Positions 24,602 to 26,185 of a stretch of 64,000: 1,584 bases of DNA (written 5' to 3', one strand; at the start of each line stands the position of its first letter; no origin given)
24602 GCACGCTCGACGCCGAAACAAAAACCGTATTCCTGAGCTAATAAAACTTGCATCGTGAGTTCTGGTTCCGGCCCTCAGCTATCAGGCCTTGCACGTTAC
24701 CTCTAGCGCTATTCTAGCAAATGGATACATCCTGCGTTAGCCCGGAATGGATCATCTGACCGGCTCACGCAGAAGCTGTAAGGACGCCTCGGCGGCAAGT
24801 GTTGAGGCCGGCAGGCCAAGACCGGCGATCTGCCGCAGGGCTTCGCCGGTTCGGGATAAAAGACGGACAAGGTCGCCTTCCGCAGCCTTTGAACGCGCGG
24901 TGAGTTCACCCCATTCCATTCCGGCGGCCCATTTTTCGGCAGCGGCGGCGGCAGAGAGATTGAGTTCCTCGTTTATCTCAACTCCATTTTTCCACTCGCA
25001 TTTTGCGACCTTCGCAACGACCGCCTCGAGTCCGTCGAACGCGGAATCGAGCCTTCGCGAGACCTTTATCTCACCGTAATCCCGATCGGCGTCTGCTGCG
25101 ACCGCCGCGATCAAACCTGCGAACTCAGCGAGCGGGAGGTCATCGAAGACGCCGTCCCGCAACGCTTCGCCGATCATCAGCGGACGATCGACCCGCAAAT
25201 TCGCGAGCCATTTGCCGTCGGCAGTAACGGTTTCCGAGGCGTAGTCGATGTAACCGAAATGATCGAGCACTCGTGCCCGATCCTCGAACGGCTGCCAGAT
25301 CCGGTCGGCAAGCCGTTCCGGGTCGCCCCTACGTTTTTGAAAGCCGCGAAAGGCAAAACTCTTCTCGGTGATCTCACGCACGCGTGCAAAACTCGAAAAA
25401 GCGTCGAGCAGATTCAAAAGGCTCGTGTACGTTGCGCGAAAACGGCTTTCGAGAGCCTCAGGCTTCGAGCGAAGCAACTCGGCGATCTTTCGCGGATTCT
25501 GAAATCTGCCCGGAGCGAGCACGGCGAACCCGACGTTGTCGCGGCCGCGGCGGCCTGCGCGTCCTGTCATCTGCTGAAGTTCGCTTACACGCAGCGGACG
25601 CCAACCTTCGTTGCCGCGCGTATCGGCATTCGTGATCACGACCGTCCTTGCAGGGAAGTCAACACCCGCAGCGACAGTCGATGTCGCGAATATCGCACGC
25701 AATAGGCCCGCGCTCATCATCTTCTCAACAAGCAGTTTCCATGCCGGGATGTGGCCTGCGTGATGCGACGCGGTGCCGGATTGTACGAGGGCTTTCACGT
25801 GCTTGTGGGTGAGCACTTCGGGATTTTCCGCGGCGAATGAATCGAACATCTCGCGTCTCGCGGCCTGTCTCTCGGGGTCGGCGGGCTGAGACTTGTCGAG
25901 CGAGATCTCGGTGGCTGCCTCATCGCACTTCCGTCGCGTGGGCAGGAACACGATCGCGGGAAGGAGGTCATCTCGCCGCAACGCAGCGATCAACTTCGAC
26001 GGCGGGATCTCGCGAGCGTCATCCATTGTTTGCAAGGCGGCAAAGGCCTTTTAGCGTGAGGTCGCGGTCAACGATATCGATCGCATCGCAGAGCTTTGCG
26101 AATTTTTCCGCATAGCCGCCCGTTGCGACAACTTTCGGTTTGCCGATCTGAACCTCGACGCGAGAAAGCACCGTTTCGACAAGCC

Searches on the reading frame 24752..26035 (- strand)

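Call 14: search_protein_families(library=pfam, proteins=[window:24752-26035:-], max_evalue=0.001)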
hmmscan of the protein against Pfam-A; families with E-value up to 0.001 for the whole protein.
window:24752-26035:- (427 aa): 2 families
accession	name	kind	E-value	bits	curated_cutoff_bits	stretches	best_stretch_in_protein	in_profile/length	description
PF08148.17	DSHCT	-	4.7e-26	92.1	22.7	1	268-407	2-146/172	DSHCT (NUC185) domain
PF00271.37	Helicase_C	-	4.3e-06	27.4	23.5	1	109-164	63-110/110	Helicase conserved C-terminal domain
